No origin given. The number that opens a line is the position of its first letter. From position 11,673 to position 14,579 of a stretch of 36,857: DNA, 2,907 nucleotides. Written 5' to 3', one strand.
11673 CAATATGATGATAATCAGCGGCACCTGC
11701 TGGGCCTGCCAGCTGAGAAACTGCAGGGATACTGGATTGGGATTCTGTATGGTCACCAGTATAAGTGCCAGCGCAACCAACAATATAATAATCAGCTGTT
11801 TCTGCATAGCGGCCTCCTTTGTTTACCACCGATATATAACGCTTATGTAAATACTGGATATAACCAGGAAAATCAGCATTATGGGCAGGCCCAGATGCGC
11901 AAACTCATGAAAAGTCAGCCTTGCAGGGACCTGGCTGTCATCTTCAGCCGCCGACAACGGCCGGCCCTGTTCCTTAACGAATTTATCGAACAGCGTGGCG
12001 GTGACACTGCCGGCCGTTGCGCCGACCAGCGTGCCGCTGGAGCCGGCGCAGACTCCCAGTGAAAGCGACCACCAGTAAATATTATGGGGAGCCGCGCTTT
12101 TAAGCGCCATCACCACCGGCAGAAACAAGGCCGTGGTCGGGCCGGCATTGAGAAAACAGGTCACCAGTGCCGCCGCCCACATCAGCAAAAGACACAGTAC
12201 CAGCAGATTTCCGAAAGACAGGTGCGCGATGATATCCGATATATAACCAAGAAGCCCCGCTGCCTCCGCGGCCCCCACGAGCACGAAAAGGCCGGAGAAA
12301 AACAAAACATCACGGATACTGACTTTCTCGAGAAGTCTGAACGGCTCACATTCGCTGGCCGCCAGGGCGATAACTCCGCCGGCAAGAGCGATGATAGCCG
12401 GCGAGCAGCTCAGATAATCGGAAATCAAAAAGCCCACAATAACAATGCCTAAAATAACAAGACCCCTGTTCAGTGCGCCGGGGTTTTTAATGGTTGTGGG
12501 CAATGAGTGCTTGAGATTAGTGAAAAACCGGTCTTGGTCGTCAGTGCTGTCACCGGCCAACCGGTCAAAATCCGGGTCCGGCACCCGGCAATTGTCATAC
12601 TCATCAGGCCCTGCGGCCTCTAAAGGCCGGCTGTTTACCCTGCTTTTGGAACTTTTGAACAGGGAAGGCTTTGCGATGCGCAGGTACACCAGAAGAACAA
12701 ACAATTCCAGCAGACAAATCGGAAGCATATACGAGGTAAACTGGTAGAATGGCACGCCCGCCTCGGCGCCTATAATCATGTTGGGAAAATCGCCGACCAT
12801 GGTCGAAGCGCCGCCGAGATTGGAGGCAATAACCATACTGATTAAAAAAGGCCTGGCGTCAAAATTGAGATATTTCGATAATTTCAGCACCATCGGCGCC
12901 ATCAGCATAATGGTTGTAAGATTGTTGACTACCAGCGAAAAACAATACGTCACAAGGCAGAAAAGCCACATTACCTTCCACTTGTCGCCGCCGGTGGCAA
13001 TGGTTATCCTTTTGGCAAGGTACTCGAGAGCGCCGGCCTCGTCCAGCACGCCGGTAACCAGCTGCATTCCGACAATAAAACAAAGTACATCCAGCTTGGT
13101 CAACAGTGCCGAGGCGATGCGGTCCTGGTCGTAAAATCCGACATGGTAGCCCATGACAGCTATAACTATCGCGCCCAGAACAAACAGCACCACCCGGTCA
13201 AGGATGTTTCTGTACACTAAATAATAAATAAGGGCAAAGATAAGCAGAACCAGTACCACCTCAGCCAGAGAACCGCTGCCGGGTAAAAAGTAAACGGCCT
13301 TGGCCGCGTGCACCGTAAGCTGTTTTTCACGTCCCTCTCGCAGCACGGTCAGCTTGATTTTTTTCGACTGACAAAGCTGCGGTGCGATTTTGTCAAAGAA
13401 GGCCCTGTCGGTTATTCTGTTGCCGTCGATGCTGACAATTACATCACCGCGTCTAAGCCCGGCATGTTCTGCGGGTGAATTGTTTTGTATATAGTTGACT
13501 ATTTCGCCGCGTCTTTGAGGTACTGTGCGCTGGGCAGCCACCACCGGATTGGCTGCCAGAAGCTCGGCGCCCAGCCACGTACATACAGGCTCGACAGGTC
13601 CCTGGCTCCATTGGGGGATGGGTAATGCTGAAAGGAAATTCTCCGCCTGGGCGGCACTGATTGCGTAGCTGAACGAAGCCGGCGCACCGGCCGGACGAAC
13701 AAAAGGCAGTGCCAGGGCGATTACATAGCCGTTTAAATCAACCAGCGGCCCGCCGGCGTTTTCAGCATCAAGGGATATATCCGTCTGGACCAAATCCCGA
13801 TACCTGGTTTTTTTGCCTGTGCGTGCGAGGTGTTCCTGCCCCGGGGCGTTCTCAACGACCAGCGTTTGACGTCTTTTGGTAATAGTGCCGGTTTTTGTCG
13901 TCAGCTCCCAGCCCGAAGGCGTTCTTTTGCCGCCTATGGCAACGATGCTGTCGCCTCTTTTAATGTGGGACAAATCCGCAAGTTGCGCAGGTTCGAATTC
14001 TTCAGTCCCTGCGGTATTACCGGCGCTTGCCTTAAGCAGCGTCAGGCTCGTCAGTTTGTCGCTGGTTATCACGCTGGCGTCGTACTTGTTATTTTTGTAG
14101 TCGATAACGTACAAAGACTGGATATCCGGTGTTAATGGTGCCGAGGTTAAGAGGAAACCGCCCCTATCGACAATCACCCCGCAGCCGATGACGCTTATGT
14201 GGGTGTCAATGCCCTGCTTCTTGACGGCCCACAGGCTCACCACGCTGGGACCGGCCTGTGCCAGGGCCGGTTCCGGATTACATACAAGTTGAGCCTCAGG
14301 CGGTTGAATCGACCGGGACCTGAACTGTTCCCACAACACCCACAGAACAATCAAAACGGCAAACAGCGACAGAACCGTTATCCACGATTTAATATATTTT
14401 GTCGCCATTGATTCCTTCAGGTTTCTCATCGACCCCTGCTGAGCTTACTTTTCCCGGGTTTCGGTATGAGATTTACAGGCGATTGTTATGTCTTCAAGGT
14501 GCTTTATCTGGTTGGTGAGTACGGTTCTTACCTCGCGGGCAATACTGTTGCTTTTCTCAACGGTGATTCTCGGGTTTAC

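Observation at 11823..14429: Pseudoprotease-PDZ-permease fusion combining MamO-like and MamN-like parts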

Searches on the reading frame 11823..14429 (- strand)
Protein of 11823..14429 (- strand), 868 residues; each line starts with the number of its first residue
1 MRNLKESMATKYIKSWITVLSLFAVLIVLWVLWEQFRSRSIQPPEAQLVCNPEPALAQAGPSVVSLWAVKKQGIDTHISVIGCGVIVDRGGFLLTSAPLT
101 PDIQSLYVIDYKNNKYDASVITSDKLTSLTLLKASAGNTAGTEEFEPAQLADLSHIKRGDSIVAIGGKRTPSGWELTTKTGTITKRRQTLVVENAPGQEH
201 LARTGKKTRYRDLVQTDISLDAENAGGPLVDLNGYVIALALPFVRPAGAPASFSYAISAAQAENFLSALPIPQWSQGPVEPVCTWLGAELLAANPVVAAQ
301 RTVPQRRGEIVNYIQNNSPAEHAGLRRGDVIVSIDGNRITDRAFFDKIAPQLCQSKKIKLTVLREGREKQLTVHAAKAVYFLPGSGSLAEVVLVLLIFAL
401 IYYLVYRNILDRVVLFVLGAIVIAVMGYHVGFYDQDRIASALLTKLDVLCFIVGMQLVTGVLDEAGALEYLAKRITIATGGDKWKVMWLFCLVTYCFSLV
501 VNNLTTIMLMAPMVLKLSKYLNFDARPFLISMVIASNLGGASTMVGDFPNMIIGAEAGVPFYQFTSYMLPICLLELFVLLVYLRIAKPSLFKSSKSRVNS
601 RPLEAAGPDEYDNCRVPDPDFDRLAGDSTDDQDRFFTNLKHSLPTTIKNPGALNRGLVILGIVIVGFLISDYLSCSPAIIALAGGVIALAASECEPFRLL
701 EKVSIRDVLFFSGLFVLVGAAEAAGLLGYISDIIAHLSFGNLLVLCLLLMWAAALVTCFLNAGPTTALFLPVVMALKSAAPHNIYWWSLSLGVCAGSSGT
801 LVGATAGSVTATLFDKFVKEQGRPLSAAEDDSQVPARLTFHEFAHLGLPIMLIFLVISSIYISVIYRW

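Call 3: search_protein_families(library=pfam, proteins=[window:11823-14429:-], max_evalue=0.01)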
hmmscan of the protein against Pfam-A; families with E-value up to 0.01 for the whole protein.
window:11823-14429:- (868 aa): 6 families
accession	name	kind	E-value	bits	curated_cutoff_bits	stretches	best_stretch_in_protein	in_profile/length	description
PF03600.22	CitMHS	-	1.1e-56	192.8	31.9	1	417-792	12-336/336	Citrate transporter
PF13180.12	PDZ_2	-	7.6e-14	52.2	27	1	302-373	7-78/80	PDZ domain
PF17820.7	PDZ_6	-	1e-11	44.9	27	1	310-341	1-32/54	PDZ domain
PF13365.12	Trypsin_2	-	3.6e-11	44.4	27.6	1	82-239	1-144/144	Trypsin-like peptidase domain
PF02040.21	ArsB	-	1.9e-07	31.2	22.2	1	646-768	215-341/423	Arsenical pump membrane protein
PF00595.29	PDZ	-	7.8e-07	29.8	23.2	1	307-343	25-61/81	PDZ domain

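Call 7: find_homologous_proteins(query=window:11823-14429:-, max_evalue=0.00001)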
Query window:11823-14429:- (868 aa): 241 proteins with E <= 0.00001 among 8000 candidates; the best 120 are listed.
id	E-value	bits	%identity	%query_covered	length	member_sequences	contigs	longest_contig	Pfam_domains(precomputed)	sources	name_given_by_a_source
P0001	0.0e+0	1941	100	100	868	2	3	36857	PF13365.13,PF17820.8,PF00595.30,PF13180.13,PF03600.23,PF02040.21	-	-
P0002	0.0e+0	1314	68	99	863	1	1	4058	PF13365.13,PF17820.8,PF13180.13,PF03600.23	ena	-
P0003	0.0e+0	1302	67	99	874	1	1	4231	PF13365.13,PF17820.8,PF00595.30,PF13180.13,PF03600.23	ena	-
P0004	0.0e+0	1277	66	99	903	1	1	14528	PF13365.13,PF17820.8,PF13180.13,PF03600.23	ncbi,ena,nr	ncbi:MAG: PDZ domain-containing protein [Desulfobacterales bacterium]|nr:PDZ domain-containing prote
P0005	0.0e+0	1273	65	99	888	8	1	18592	PF13365.13,PF17820.8,PF00595.30,PF13180.13,PF03600.23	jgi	-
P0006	0.0e+0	1265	66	99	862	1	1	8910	PF13365.13,PF17820.8,PF13180.13,PF03600.23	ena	-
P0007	0.0e+0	1255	65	99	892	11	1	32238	PF13365.13,PF17820.8,PF00595.30,PF13180.13,PF03600.23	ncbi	-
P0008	0.0e+0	1249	65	99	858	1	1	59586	PF13365.13,PF17820.8,PF13180.13,PF03600.23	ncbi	-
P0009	0.0e+0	1246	65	99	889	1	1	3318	PF13365.13,PF17820.8,PF00595.30,PF13180.13,PF03600.23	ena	-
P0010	0.0e+0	1244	64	99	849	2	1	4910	PF13365.13,PF17820.8,PF13180.13,PF03600.23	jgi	jgi:Na+/H+ antiporter NhaD/arsenite permease-like protein/S1-C subfamily serine protease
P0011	0.0e+0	1241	64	99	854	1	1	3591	PF13365.13,PF17820.8,PF13180.13,PF03600.23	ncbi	ncbi:hypothetical protein ES703_60461 [subsurface metagenome]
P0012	0.0e+0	1226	64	99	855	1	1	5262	PF13365.13,PF17820.8,PF13180.13,PF03600.23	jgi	-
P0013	0.0e+0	1217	64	99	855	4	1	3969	PF13365.13,PF17820.8,PF13180.13,PF03600.23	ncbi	ncbi:MAG: SLC13 family permease [Planctomycetota bacterium]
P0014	0.0e+0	1215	65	99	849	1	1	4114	PF13365.13,PF17820.8,PF00595.30,PF13180.13,PF03600.23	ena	-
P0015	0.0e+0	1214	64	99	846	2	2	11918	PF13365.13,PF17820.8,PF00595.30,PF13180.13,PF03600.23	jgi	-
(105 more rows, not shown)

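Call 22: search_protein_families(library=ncbifam, proteins=[window:11823-14429:-], max_evalue=0.001)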
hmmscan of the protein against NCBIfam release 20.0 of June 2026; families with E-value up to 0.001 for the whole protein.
window:11823-14429:- (868 aa): 27 families (the best 25 are shown)
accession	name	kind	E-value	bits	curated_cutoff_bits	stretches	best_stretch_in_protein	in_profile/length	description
NF040989.1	MamN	equivalog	1.7e-97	326.9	500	1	392-866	4-436/437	magnetosome biogenesis transporter MamN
TIGR02037.1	degP_htrA_DO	subfamily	1.4e-38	133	416.2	1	75-376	55-328/434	Do family serine endopeptidase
NF040960.1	MamE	equivalog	2.4e-32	112.3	800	2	76-266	118-290/659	magnetosome formation protease MamE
TIGR02038.1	protease_degS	equivalog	2.4e-25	89.4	422.95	1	52-374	47-345/351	outer membrane-stress sensor serine endopeptidase DegS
NF041521.1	HhoA_HhoB_HtrA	equivalog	3.6e-24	85.7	450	1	81-377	58-333/335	HhoA/HhoB/HtrA family serine endopeptidase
NF047968.1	SerProtHtrA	equivalog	6.8e-24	84.9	470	1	59-373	62-355/357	serine protease HtrA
NF008147.1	PRK10898.1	equivalog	1.5e-22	80.2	408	1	8-373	1-345/352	outer membrane-stress sensor serine endopeptidase DegS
NF008189.1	PRK10942.1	equivalog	1.6e-22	79.7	720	1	73-375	106-381/477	serine endoprotease DegP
NF007526.1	PRK10139.1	equivalog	2.8e-21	75.7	756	1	79-375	90-359/456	serine endoprotease DegQ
NF050055.1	SerProtHtrAMycob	equivalog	1.6e-14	53.7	800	1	76-375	223-498/502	serine protease HtrA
NF011980.0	PRK15445.1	subfamily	1.6e-10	40.6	457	2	645-768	217-344/430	arsenical efflux pump membrane protein ArsB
NF053637.1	SerProtHtrAspr2045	equivalog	2.7e-10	39.8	650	1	75-378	98-389/394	serine protease HtrA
TIGR00935.1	2a45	subfamily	6.4e-10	38.8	415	1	646-766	216-340/426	arsenite/antimonite efflux transporter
NF033877.0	arsB_Sta_pI258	exception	1.8e-09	37.3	760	2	391-595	4-211/429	arsenite efflux transporter membrane subunit ArsB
NF040961.1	MamO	equivalog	1.3e-08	33.7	800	1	60-248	83-248/648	magnetosome protein MamO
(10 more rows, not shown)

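Call 25: find_related_loci(query=A1, collection=genome_contigs, flank=10000)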
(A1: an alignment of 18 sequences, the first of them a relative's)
Query A1 (868 aa) in genome_contigs; peptide patterns used: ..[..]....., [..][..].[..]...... (x = any residue, [..] = any of these).
119 stretches matched a pattern; 108 encode a relative of the query (tblastn E <= 1e-3); the best 80 are kept; 80 distinct loci.
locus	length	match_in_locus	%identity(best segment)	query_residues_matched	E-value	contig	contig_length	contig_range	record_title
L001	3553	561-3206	66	13-868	0e+0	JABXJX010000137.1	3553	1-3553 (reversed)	MAG: Desulfobacterales bacterium isolate CR_Bin_073 NODE_199_length_3553_cov_5.538550, whole genome shotgun sequence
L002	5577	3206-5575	63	7-813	0e+0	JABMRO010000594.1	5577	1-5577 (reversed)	MAG: Planctomycetota bacterium isolate bin.397 k141_5347863, whole genome shotgun sequence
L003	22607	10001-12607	57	2-868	0e+0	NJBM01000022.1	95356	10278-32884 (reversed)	MAG: Planctomycetes bacterium B3_Pla 116, whole genome shotgun sequence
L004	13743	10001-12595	58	7-868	0e+0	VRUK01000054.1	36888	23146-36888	MAG: Planctomycetota bacterium isolate MohnsGC08_bin89 NODE_57_length_36888_cov_59.701801, whole genome shotgun sequence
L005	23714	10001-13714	61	7-868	0e+0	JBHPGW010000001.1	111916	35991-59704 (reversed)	Planctomycetota bacterium isolate SAG AM-311-N14 NODE_1_length_111916_cov_30.508470, whole genome shotgun sequence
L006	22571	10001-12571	65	7-868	0e+0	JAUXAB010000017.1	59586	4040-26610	MAG: Phycisphaerae bacterium isolate CSMAG_2751 CSMAG_2751_k141_326053_length_59586_cov_28.8467, whole genome shotgun se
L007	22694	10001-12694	65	2-868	0e+0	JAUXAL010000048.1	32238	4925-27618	MAG: Phycisphaerae bacterium isolate CSMAG_2761 CSMAG_2761_k141_976914_length_32238_cov_49.7168, whole genome shotgun se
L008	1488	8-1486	64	71-576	0e+0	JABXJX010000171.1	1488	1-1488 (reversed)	MAG: Desulfobacterales bacterium isolate CR_Bin_073 NODE_440_length_1488_cov_4.068037, whole genome shotgun sequence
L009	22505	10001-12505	39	2-868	0e+0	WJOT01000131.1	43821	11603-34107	MAG: Clostridia bacterium isolate 1244-F3-H4-B3 F3H4_C26, whole genome shotgun sequence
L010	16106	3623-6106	38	6-868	6e-176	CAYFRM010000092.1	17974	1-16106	MAG TPA_asm: uncultured Clostridia bacterium isolate ERP108616_co1_251 genome assembly, contig: k119_1721452, whole geno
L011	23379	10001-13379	47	56-866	1e-143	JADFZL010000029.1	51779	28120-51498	MAG: Candidatus Riflebacteria bacterium isolate nHGRbin4 nHGR_bin4_NODE_29_length_51779_cov_20.004046, whole genome shot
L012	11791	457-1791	49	392-867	6e-135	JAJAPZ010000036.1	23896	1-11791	MAG: Candidatus Obscuribacterium magneticum isolate DUR003 NODE_36_length_23896, whole genome shotgun sequence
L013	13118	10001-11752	36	259-866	2e-126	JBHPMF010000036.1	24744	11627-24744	Elusimicrobiota bacterium isolate SAG AM-324-K15 AM-324-K15_NODE_37, whole genome shotgun sequence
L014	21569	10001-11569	40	310-863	4e-114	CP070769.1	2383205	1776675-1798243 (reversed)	MAG: Desulfobacterales bacterium isolate bin233 chromosome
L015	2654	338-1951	38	286-863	2e-118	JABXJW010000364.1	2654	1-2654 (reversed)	MAG: Desulfobacterales bacterium isolate CR_Bin_276 NODE_845_length_2654_cov_8.116414, whole genome shotgun sequence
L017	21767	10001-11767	39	280-862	2e-110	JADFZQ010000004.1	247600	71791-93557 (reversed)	MAG: Desulfamplus sp. isolate nJC1bin9 nJC1_bin9_NODE_4_length_247600_cov_49.544965, whole genome shotgun sequence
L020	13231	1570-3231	38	285-866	2e-106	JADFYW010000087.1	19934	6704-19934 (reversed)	MAG: Fibrobacteria bacterium isolate nGRbin1 nGR_bin1_NODE_87_length_19934_cov_4.259808, whole genome shotgun sequence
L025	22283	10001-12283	56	34-868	3e-168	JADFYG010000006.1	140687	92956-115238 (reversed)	MAG: Candidatus Riflebacteria bacterium isolate nDJH6bin19 nDJH6_bin19_NODE_6_length_140687_cov_8.835344, whole genome s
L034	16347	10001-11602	32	286-862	2e-79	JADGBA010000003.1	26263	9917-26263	MAG: Candidatus Omnitrophota bacterium isolate nS315bin20 nS315_bin20_NODE_1013_length_26263_cov_4.965888, whole genome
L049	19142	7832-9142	34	390-867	3e-71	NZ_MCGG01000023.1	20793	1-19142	Magnetovibrio blakemorei strain MV-1 Q3, whole genome shotgun sequence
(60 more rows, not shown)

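Call 45: search_protein_families(library=pfam, proteins=[L013:8972-11758:+, L020:289-3240:+, L017:9791-11785:+, L034:9701-11632:+, L009:10019-12505:+, L025:9923-12283:+, L011:11049-13403:+, L012:172-1797:+, L049:7829-9142:+], max_evalue=0.01)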
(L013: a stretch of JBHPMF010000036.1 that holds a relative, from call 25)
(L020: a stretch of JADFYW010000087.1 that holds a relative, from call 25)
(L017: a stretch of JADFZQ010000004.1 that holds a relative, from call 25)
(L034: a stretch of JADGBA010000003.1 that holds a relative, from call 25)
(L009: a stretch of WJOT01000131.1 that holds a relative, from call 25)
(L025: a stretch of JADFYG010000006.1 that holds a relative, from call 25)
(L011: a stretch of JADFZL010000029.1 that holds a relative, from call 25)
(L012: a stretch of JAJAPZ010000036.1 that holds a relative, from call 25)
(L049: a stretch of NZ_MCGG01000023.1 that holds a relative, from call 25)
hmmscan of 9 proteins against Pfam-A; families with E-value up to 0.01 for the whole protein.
L013:8972-11758:+ (929 aa): 7 families
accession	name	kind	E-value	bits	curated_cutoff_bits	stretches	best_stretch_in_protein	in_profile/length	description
PF03600.22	CitMHS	-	1e-55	189.7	31.9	1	497-853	2-336/336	Citrate transporter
PF13180.12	PDZ_2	-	9.7e-18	64.7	27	2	377-463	3-77/80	PDZ domain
PF18509.6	MCR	-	2e-11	43.7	30.4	2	291-316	1-29/30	Magnetochrome domain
PF02040.21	ArsB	-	2.4e-10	40.8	22.2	1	512-829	28-341/423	Arsenical pump membrane protein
PF17820.7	PDZ_6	-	1.1e-09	38.3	27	1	402-447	2-46/54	PDZ domain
PF06808.19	DctM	-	5.5e-08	32.5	23.8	1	434-676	215-409/413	Tripartite ATP-independent periplasmic transporter, DctM component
PF00595.29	PDZ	-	3.1e-05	24.7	23.2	1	376-438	11-65/81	PDZ domain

L020:289-3240:+ (984 aa): 8 families
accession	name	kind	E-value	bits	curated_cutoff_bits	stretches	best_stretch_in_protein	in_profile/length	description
PF03600.22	CitMHS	-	7.7e-57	193.3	31.9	1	550-906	1-336/336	Citrate transporter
PF13180.12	PDZ_2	-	4.3e-16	59.4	27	1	448-512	10-74/80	PDZ domain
PF18509.6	MCR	-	7.5e-15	54.6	30.4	3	301-325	1-28/30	Magnetochrome domain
PF17820.7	PDZ_6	-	1.1e-12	47.9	27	1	454-507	2-54/54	PDZ domain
PF02040.21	ArsB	-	3.4e-08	33.7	22.2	1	546-887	6-346/423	Arsenical pump membrane protein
PF00595.29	PDZ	-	5e-08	33.6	23.2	1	440-505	23-80/81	PDZ domain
PF12812.13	PDZ_1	-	0.00044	20.7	28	0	128-189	15-75/78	PDZ-like domain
PF14522.11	Cytochrome_C7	-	0.0018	18.5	24.8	1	267-368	5-67/67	Cytochrome c7 and related cytochrome c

L017:9791-11785:+ (665 aa): 6 families
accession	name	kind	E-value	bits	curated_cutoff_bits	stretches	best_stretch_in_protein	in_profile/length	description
PF03600.22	CitMHS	-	3.9e-65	220.6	31.9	1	208-596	4-336/336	Citrate transporter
PF13180.12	PDZ_2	-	5.2e-11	43.1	27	1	105-172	12-79/80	PDZ domain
PF17820.7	PDZ_6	-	2.9e-08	33.8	27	1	108-160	1-52/54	PDZ domain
PF00595.29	PDZ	-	7.3e-06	26.7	23.2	1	104-157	24-77/81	PDZ domain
PF02040.21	ArsB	-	0.003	17.4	22.2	1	195-410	1-213/423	Arsenical pump membrane protein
PF11027.13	DUF2615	-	0.0053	17.2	23.4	0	369-411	53-95/104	Protein of unknown function (DUF2615)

L034:9701-11632:+ (644 aa): 3 families
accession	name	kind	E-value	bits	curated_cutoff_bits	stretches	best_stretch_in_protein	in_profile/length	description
PF03600.22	CitMHS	-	2e-47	162.4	31.9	1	222-574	5-336/336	Citrate transporter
PF13180.12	PDZ_2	-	5.9e-11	42.9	27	1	123-190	13-80/80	PDZ domain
PF17820.7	PDZ_6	-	8.9e-06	25.8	27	1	137-179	13-54/54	PDZ domain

L009:10019-12505:+ (829 aa): 5 families
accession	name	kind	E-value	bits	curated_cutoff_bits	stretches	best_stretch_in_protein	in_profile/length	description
PF03600.22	CitMHS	-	1.1e-59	202.7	31.9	1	366-742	3-336/336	Citrate transporter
PF13180.12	PDZ_2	-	5.4e-08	33.4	27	1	287-336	28-77/80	PDZ domain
PF13365.12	Trypsin_2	-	0.00027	22.1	27.6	1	64-204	3-144/144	Trypsin-like peptidase domain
PF17820.7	PDZ_6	-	0.0056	16.8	27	0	288-328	15-54/54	PDZ domain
PF02040.21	ArsB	-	0.0067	16.3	22.2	0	379-546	27-197/423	Arsenical pump membrane protein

L025:9923-12283:+ (787 aa): 3 families
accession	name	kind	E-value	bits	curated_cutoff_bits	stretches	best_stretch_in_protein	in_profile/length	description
PF03600.22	CitMHS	-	4.1e-56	190.9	31.9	1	320-707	9-336/336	Citrate transporter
PF02040.21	ArsB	-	2.1e-11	44.3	22.2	2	306-529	4-226/423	Arsenical pump membrane protein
PF13365.12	Trypsin_2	-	1.2e-10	42.7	27.6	1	76-226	2-144/144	Trypsin-like peptidase domain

L011:11049-13403:+ (785 aa): 3 families
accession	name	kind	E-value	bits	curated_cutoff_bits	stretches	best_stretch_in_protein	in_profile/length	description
PF03600.22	CitMHS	-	4.4e-49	167.8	31.9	1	321-709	1-336/336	Citrate transporter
PF13365.12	Trypsin_2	-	7.3e-11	43.4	27.6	1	100-243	2-143/144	Trypsin-like peptidase domain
PF02040.21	ArsB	-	0.0008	19.3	22.2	1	330-506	19-198/423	Arsenical pump membrane protein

L012:172-1797:+ (542 aa): 3 families
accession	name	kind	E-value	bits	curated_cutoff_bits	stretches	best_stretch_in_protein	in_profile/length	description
PF03600.22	CitMHS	-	5.3e-49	167.6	31.9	1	114-470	9-336/336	Citrate transporter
PF02040.21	ArsB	-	9.3e-06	25.7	22.2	1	133-445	38-340/423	Arsenical pump membrane protein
PF06450.18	NhaB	-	0.0006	19.2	27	1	233-278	206-251/515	Bacterial Na+/H+ antiporter B (NhaB)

L049:7829-9142:+ (438 aa): 1 family
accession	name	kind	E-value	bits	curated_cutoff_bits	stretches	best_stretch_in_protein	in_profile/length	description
PF03600.22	CitMHS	-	9.5e-51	173.3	31.9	1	17-367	4-336/336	Citrate transporter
